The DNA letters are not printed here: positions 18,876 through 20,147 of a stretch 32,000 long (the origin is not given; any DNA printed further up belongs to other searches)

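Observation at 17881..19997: Tandem pair of diverged paralogs of unknown function with strictly conserved motif blocks (candidate heteromeric enzyme)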

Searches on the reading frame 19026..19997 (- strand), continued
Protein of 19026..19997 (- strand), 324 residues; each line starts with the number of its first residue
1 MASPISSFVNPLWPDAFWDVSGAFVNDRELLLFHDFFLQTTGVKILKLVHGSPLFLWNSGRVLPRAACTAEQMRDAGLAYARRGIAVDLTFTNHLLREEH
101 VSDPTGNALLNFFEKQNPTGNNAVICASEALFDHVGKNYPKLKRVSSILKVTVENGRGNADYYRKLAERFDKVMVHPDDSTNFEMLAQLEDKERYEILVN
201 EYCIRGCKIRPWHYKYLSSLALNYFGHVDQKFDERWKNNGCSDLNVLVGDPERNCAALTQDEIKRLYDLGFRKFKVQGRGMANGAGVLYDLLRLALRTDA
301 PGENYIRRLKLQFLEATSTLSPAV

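Call 37: find_homologous_proteins(query=A2, max_evalue=0.001)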
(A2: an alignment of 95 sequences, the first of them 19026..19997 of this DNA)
Query A2 (95 sequences) (324 aa, profile of the alignment): 220 proteins with E <= 0.001 among 8000 candidates; the best 120 are listed.
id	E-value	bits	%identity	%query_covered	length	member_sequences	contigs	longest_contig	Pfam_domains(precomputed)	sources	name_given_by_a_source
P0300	5.8e-164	563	38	91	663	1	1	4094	-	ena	-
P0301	1.2e-158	545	37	90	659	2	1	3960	-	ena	-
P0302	4.3e-157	540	38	90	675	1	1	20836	-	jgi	jgi:hypothetical protein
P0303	2.1e-131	456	40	66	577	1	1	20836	-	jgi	jgi:hypothetical protein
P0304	2.2e-107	377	45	96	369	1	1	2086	-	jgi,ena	jgi:hypothetical protein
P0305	2.7e-106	373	47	93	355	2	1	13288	-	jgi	jgi:collagenase-like PrtC family protease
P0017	8.3e-104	365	67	99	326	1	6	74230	-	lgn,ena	-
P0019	3.6e-102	360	68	100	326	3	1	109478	-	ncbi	-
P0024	7.7e-102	359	62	97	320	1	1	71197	-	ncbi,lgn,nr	ncbi:MAG: hypothetical protein K6B46_01700 [Opitutales bacterium]|nr:hypothetical protein [Opitutale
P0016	9.6e-102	358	70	98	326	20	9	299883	-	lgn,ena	-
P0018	1.1e-101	358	69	98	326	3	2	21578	-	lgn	-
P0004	1.1e-101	358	85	100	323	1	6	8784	-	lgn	-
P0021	1.2e-101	358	65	98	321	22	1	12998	-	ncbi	-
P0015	1.4e-101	358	70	100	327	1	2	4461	-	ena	-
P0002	1.7e-101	358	94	100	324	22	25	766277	-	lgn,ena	-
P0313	9.6e-98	345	50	96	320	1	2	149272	-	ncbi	-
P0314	1.9e-97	344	48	97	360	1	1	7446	-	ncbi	-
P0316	6.7e-97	342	48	96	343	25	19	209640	-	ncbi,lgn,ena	-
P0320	2.4e-96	341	45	97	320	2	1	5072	-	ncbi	-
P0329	1.0e-95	339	37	91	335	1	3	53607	-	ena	-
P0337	3.2e-95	337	48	98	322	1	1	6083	-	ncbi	-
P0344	7.4e-95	336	48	98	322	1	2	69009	-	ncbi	-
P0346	1.0e-94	335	48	96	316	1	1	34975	-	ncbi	-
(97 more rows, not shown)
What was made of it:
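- JGI annotates P0305 as a PrtC-like protease (call 37). The JGI product name of P0305 (call 37).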

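Call 39: find_encoding_contigs(protein=P0302, flank=9000, max_places=2)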
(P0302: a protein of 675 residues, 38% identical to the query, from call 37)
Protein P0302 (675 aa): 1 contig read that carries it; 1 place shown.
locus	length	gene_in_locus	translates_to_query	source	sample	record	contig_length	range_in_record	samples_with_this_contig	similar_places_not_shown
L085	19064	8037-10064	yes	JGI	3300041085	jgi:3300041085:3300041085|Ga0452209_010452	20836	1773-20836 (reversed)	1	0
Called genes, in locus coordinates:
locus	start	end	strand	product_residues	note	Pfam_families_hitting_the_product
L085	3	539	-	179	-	?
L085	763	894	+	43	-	-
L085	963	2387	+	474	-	-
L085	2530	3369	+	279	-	PF02535:Zip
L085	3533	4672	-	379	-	PF00404:Dockerin_1 (faint)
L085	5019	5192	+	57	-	-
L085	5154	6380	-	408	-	-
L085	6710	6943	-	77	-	-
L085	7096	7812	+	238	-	-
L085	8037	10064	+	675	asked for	-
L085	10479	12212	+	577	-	-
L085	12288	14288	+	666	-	-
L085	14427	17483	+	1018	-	PF01663:Phosphodiest, PF14559:TPR_19 (faint), PF00515:TPR_1 (faint), PF13181:TPR_8 (faint), PF13424:TPR_12 (faint), PF13428:TPR_14 (faint), PF12895:ANAPC3 (faint), PF07719:TPR_2 (faint)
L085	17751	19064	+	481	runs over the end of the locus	PF00884:Sulfatase, PF01663:Phosphodiest, PF16347:SGSH_C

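Call 40: find_encoding_contigs(protein=P0305, flank=7000, max_places=2)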
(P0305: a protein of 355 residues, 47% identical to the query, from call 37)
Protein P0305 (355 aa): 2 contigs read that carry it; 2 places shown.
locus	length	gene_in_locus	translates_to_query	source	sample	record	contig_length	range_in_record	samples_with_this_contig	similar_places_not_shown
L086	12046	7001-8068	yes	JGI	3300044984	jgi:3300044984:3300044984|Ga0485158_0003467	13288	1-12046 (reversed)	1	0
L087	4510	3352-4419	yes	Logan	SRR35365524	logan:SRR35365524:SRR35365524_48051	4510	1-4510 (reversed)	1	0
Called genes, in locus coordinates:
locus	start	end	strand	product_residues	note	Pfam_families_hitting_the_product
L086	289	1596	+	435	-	PF00078:RVT_1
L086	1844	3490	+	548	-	PF02878:PGM_PMM_I, PF02879:PGM_PMM_II, PF02880:PGM_PMM_III, PF00408:PGM_PMM_IV (weak)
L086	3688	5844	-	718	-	PF02897:Peptidase_S9_N, PF00326:Peptidase_S9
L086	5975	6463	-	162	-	PF04073:tRNA_edit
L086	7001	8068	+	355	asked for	-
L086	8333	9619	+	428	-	PF00275:EPSP_synthase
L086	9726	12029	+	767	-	PF05496:RuvB_N, PF00004:AAA, PF07728:AAA_5 (faint), PF13173:AAA_14 (weak), PF16193:AAA_assoc_2, PF12002:MgsA_C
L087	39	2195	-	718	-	PF02897:Peptidase_S9_N, PF00326:Peptidase_S9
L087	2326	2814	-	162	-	PF04073:tRNA_edit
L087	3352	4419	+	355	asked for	-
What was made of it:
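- On Peptidase U32 / 'U32 oxidases' (Pfam PF01136, IPR001539): One stand-alone homologue lies next to EPSP synthase (call 40), which may be coincidence.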

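Call 41: find_encoding_contigs(protein=P0329, flank=7000, max_places=2)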
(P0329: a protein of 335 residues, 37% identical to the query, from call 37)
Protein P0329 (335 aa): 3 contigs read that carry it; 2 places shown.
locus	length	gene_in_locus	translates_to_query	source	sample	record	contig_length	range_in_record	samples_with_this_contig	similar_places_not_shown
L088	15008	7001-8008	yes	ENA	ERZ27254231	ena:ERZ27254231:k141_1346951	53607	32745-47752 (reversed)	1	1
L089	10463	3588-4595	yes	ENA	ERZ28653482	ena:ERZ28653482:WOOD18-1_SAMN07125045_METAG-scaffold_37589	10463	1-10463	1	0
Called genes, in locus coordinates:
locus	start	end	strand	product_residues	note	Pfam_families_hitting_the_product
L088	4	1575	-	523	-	PF01266:DAO (faint), PF01593:Amino_oxidase, PF13450:NAD_binding_8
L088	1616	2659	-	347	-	PF03706:LPG_synthase_TM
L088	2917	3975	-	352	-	PF08240:ADH_N, PF02826:2-Hacid_dh_C (weak), PF00107:ADH_zinc_N, PF13602:ADH_zinc_N_2 (weak)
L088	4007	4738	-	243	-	-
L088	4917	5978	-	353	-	PF02543:Carbam_trans_N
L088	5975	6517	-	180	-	PF16861:Carbam_trans_C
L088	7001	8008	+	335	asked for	-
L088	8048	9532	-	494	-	PF07690:MFS_1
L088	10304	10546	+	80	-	-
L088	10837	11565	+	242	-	-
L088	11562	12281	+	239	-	PF02698:DUF218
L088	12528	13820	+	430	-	PF02563:Poly_export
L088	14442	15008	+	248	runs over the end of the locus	-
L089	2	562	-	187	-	?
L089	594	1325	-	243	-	-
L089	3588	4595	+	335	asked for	-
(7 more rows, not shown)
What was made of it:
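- Stand-alone single-copy family members exist (P0305 and P0329; calls 40, 41).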

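Call 60: list_cluster_members(proteins=[P0071, P0121, P0314, P0316, P0320, P0337, P0344, P0346, P0313, P0019])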
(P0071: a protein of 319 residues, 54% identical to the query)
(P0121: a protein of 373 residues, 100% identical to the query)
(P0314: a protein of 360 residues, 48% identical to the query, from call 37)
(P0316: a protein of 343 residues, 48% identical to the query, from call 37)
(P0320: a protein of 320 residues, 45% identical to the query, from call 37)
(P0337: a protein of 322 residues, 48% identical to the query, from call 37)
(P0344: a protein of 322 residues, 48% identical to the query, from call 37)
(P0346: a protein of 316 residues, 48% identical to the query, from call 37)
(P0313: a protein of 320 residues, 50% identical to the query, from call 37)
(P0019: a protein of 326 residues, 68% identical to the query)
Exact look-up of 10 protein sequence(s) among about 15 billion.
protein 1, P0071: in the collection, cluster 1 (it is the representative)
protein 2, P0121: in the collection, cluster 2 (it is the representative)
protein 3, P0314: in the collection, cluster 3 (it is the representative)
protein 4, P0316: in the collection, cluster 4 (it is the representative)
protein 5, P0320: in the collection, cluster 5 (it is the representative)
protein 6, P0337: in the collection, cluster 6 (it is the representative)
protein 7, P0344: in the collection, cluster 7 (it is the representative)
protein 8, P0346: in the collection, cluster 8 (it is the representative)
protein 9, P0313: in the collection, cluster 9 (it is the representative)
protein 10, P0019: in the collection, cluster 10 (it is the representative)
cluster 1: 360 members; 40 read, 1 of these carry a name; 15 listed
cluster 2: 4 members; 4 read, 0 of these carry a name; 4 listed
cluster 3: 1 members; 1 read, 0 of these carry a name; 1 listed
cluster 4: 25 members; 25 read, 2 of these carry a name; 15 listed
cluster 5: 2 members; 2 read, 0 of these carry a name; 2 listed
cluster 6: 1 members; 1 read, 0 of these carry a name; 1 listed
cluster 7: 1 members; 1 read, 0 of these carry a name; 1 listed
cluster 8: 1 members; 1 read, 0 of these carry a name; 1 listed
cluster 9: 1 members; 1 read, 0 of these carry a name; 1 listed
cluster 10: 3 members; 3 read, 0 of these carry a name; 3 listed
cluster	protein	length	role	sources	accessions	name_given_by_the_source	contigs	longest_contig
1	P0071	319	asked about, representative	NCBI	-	-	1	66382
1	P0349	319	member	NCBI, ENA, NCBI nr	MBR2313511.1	MAG: hypothetical protein IKA55_01515 [Akkermansia sp.] | hypothetical protein [Akkermansia sp.]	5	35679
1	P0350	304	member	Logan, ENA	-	-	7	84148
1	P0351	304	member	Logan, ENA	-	-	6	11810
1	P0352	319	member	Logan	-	-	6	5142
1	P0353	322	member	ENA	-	-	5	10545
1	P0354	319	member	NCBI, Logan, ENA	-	-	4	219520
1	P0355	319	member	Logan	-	-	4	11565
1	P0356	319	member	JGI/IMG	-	-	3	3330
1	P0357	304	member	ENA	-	-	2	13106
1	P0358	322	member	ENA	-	-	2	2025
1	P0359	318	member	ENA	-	-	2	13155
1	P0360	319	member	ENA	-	-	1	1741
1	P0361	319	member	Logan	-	-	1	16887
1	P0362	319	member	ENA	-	-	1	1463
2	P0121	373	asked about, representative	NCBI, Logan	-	-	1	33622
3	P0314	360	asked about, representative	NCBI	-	-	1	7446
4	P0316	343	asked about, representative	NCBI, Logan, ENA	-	-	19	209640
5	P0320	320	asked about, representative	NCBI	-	-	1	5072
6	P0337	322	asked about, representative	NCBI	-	-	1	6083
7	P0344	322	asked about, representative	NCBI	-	-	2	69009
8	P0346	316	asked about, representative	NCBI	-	-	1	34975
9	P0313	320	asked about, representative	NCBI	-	-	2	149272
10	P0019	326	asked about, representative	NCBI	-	-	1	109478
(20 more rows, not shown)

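Call 69: predict_structure(alignment_id=A6)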
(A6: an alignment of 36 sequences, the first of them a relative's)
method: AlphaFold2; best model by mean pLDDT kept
length: 675 residues; sequences in the alignment: 36
mean_pLDDT: 78.7   pTM: 0.78
mean pLDDT of the five models: 78.7, 77.8, 77.6, 77.5, 74.2
residues with pLDDT >= 90: 283; 70-90: 215; 50-70: 74; < 50: 103
segments of 3 or more residues with pLDDT < 50: 246-255, 337-373, 429-432, 576-598, 652-675
pLDDT, mean of each block of 10 residues (from residue 1): 67 94 92 91 89 93 81 89 94 97 95 91 96 98 97 96 98 97 97 98 86 87 82 70 50 59 90 97 80 91 85 69 70 57 37 30 35 59 91 84 78 86 69 66 91 93 82 90 92 91 95 79 57 90 87 91 87 50 43 48 86 95 77 81 53 38 38 29
secondary structure, 60 per line:
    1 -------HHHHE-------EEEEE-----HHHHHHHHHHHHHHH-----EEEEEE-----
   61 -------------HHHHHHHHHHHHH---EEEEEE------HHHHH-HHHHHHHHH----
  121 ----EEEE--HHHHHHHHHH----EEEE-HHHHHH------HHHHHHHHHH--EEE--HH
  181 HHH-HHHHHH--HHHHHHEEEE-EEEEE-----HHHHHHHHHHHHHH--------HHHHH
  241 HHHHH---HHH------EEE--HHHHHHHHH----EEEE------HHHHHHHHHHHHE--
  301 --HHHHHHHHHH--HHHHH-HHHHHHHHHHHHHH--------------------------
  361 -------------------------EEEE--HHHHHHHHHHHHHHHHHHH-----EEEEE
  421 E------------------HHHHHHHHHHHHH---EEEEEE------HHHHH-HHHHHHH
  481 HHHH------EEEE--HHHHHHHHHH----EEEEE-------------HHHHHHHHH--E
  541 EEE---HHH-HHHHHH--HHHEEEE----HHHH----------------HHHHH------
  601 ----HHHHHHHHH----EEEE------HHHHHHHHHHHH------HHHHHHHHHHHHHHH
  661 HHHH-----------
elements in order (helices of 4 or more, strands of 3 or more residues): H8-11 E20-24 H30-44 E50-55 H74-86 E90-95 H102-106 H108-116 E125-128 H131-140 E145-148 H150-155 H162-171 E174-176 H179-183 H185-190 H193-198 E199-202 E204-208 H214-227 H236-245 E258-260 H263-271 E276-279 H286-297 H303-312 H315-319 H321-334 E386-389 H392-410 E416-421 H440-452 E456-461 H468-472 H474-484 E491-494 H497-506 E511-515 H529-537 E540-543 H551-556 E562-565 H570-573 H590-594 H605-613 E618-621 H628-639 H646-664
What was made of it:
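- The fusion model has pTM 0.78 despite about 100 disordered residues (call 69). The fusion model's pTM is 0.78 (call 69).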

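Call 75: search_protein_families(library=padloc, proteins=[window:19026-19997:-], max_evalue=0.01)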
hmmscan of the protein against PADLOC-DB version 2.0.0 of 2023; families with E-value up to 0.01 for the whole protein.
window:19026-19997:- (324 aa): 0 families

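Call 76: search_protein_families(library=phrogs, proteins=[window:19026-19997:-], max_evalue=0.01)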
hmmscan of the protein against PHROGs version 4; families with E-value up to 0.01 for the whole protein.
window:19026-19997:- (324 aa): 1 family
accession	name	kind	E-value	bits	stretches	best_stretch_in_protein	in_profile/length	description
phrog_1458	-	unknown function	0.002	18.2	1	195-280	142-225/519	-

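Call 77: fold_search(model_id=the predicted structure, library=pdb)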
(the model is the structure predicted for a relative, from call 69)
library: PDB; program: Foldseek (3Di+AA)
matches with E <= 10: 1593; with E <= 0.001: 6
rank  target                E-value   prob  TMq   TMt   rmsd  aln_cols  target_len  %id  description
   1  5d88                  2.2e-06  1.00  0.25  0.60   5.1       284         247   16  The Structure of the U32 Peptidase Mk0906 (released 2015-12-02)
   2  3sql_B                3.8e-04  0.51  0.13  0.15  24.1       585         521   12  Crystal Structure of Glycoside Hydrolase from Synechococcus (released 2011-07-20)
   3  3fa3_L                5.3e-04  1.00  0.22  0.42  11.3       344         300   13  Crystal structure of 2,3-dimethylmalate lyase, a PEP mutase/isocitrate lyase superfamily member, trigonal crystal form (released 2009-01-27)
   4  8xix                  6.7e-04  0.98  0.19  0.35  11.6       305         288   11  KeDt3e within Co (released 2024-12-25)
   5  1igw_D                8.3e-04  0.99  0.19  0.30  12.1       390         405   11  Crystal Structure of the Isocitrate Lyase from the A219C mutant of Escherichia coli (released 2001-09-05)
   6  4pgl_B                9.9e-04  0.97  0.18  0.34  13.0       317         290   13  Crystal structure of engineered D-tagatose 3-epimerase PcDTE-ILS6 (released 2014-10-22)
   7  8t0u_G                1.2e-03  1.00  0.22  0.43   8.1       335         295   11  Crystal structure of dimethylsulfone monooxygenase SfnG from Pseudomonas fluorescens (released 2024-11-27)
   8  8t0u_E                1.2e-03  0.99  0.21  0.37  13.0       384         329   11  Crystal structure of dimethylsulfone monooxygenase SfnG from Pseudomonas fluorescens (released 2024-11-27)
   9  7wmz_B                1.2e-03  0.99  0.20  0.40   9.8       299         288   14  Crystal structure of methylenetetrahydrofolate reductase MSMEG_6649 from Mycobacterium smegmatis with NADH (released 2023-01-25)
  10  5swv                  1.2e-03  0.69  0.18  0.22  22.2       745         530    9  Dehydroquinate dehydratase and shikimate dehydrogenase from S. pombe AroM (released 2016-12-21)
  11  8eac_B                1.3e-03  1.00  0.24  0.50   7.2       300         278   12  Thermus thermophilus methylenetetrahydrofolate reductase (released 2023-01-18)
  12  3qqw_E                1.4e-03  0.99  0.20  0.40  13.8       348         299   14  Crystal structure of a putative lyase (Reut_B4148) from Ralstonia eutropha JMP134 at 2.44 A resolution (released 2011-03-02)
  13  8uy2_A                1.5e-03  1.00  0.22  0.26   8.2       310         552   10  Methylenetetrahydrofolate reductase from Chaetomium thermophilum DSM 1495, AdoMet-bound, Inhibited (T) State (released 2024-06-19)
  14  7erm_A                1.5e-03  1.00  0.23  0.46  11.0       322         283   11  Crystal structure of D-allulose 3-epimerase from Agrobacterium sp. SUL3 (released 2022-05-11)
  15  2y5s_B                1.5e-03  0.99  0.21  0.42   8.5       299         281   10  Crystal structure of Burkholderia cenocepacia dihydropteroate synthase complexed with 7,8-dihydropteroate. (released 2011-01-26)
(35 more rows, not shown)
